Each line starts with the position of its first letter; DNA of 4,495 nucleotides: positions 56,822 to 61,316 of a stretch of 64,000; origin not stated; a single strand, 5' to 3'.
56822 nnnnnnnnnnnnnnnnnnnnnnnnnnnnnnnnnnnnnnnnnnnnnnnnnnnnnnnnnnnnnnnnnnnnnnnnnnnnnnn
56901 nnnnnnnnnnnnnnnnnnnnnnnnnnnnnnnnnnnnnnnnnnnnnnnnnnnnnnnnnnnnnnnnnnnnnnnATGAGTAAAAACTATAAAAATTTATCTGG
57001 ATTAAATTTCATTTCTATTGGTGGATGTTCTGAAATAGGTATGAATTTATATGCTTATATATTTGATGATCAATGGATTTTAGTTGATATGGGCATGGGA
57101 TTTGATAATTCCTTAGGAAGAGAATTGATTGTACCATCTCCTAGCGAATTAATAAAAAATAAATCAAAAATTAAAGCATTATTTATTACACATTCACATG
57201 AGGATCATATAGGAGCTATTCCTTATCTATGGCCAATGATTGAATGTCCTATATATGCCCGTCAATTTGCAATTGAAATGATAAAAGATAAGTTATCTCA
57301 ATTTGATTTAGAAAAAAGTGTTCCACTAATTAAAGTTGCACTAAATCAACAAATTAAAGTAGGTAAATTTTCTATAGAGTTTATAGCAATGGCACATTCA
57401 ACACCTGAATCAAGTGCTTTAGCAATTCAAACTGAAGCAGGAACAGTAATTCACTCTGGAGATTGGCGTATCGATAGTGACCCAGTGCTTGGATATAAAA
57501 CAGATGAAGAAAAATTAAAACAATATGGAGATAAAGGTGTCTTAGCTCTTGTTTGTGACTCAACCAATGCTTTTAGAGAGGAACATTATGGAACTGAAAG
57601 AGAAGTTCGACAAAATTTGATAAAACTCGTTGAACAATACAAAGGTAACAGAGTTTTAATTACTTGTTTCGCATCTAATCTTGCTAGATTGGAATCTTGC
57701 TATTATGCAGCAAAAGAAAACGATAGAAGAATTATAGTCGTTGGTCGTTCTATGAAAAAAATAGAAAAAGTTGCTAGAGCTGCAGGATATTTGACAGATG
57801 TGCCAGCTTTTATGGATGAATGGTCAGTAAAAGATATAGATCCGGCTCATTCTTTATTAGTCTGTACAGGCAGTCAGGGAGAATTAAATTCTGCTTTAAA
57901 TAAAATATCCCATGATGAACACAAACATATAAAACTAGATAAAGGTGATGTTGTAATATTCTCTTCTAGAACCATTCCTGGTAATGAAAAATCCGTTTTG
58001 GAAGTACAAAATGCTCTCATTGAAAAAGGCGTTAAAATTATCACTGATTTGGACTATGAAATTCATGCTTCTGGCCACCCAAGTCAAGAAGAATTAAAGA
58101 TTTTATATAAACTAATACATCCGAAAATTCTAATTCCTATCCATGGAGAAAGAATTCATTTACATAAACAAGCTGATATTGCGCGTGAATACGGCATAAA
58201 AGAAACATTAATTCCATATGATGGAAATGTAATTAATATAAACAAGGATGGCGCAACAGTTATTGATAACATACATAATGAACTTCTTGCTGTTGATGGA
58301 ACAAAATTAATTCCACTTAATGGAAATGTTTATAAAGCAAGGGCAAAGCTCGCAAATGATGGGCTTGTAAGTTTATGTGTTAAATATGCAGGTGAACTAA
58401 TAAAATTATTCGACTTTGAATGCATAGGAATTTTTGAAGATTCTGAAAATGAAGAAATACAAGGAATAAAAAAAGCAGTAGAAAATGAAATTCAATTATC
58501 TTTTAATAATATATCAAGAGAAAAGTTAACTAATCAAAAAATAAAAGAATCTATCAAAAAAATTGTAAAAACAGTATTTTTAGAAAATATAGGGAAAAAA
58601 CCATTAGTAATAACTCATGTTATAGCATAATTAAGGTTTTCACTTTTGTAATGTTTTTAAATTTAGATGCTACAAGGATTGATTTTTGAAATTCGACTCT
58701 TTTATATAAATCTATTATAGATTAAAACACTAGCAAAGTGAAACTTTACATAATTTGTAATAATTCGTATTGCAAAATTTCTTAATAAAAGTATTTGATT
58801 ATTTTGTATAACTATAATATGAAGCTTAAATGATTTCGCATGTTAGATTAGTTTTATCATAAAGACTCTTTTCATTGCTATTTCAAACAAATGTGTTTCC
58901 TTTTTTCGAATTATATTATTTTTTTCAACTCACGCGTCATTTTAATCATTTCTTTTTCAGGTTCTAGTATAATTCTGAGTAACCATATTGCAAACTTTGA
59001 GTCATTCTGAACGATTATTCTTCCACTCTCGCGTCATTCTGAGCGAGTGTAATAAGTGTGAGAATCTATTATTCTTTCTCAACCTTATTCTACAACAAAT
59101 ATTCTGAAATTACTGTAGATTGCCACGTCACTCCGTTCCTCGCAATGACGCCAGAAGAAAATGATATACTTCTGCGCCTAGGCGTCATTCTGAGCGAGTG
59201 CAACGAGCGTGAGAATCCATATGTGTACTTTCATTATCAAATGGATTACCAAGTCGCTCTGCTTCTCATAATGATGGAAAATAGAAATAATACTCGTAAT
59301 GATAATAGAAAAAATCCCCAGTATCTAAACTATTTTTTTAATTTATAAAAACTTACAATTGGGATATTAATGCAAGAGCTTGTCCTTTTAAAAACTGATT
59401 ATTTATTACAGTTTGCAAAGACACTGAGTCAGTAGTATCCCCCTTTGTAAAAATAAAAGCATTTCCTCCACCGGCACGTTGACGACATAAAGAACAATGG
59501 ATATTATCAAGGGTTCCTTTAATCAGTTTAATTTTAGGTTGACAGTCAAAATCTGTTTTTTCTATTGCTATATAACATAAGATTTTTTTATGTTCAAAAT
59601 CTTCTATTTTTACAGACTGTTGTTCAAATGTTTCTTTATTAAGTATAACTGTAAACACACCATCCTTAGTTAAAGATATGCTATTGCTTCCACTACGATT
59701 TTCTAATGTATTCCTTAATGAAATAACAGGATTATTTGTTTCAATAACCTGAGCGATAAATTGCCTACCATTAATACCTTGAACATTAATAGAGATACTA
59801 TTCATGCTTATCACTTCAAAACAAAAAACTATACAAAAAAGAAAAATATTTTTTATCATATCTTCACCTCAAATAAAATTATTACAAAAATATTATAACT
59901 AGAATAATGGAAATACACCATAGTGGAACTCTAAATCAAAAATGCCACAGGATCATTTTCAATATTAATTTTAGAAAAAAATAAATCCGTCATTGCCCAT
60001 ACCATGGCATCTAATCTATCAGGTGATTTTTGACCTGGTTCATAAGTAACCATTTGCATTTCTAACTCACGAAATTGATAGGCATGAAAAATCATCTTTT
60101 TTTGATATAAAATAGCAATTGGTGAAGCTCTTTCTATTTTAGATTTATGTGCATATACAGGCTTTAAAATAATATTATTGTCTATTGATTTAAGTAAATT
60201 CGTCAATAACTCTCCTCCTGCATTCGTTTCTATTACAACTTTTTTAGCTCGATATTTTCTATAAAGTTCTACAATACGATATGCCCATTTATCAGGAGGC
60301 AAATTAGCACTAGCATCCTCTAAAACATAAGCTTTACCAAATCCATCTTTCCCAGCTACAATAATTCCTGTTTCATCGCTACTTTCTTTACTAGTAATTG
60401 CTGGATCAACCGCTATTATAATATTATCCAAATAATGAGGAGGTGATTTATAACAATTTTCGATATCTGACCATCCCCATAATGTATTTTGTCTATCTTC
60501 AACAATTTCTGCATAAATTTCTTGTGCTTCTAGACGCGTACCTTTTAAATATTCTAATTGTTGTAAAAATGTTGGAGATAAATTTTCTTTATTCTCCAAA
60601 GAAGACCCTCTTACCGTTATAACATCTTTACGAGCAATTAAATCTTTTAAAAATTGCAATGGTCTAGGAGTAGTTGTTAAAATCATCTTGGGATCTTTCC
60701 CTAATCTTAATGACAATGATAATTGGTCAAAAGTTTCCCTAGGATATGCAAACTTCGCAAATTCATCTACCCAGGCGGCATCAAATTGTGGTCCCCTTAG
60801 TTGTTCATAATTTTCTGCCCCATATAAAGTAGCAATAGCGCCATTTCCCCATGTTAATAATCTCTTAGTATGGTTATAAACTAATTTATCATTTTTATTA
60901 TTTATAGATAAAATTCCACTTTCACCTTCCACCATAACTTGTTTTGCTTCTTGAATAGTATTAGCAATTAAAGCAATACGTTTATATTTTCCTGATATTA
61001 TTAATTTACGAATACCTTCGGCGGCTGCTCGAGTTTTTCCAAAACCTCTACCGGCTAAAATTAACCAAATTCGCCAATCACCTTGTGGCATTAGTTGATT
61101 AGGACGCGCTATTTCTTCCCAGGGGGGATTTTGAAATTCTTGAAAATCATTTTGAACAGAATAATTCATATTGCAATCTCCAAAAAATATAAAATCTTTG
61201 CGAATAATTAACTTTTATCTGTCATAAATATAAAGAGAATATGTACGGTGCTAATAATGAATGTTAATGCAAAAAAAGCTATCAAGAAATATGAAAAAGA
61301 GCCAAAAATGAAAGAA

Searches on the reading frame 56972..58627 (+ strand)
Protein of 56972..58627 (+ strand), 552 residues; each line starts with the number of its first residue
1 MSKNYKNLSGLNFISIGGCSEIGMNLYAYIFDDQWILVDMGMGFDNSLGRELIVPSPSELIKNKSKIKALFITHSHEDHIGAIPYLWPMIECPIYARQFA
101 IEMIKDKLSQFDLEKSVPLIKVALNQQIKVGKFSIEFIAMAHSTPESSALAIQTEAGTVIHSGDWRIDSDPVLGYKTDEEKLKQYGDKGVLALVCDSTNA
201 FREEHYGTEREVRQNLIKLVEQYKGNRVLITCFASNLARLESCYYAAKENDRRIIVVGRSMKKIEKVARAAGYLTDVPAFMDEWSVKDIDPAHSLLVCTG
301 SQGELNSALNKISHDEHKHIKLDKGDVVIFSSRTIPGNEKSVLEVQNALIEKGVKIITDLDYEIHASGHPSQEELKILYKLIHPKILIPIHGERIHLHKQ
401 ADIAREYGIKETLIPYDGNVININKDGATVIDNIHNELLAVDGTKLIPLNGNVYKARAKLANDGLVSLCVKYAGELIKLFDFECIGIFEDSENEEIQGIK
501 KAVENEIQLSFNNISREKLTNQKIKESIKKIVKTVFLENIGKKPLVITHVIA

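Call 34: search_protein_families(library=ncbifam, proteins=[window:56972-58627:+], max_evalue=1e-10)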
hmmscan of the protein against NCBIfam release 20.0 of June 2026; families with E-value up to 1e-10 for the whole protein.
window:56972-58627:+ (552 aa): 2 families
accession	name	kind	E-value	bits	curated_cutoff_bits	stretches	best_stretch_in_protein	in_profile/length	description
NF047419.1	RNase_J1_RnjA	exception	1.8e-130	436.3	820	1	13-551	4-547/549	ribonuclease J1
TIGR00649.1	MG423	subfamily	2.9e-123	412.1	400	1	12-550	2-545/546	RNase J family beta-CASP ribonuclease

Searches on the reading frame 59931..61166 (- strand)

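Call 34: search_protein_families(library=ncbifam, proteins=[window:59931-61166:-], max_evalue=1e-10)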
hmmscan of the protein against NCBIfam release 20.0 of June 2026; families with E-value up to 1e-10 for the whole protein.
window:59931-61166:- (411 aa): 0 families

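Call 90: search_protein_families(library=pfam, proteins=[window:59931-61166:-], max_evalue=0.001)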
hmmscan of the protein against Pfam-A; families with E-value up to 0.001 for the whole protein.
window:59931-61166:- (411 aa): 3 families
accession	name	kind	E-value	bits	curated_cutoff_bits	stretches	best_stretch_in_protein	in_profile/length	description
PF03237.21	Terminase_6N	-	4.9e-25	88.9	22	1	35-227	1-205/215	Terminase large subunit, T4likevirus-type, N-terminal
PF17289.8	Terminase_6C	-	5.3e-13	49.7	22.6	1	251-392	1-152/155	Terminase RNaseH-like domain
PF22530.2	Terminase-T7_RNaseH-like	-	0.00098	19.8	27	0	253-328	1-73/108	Terminase Bacteriophage T7, Ribonuclease H-like domain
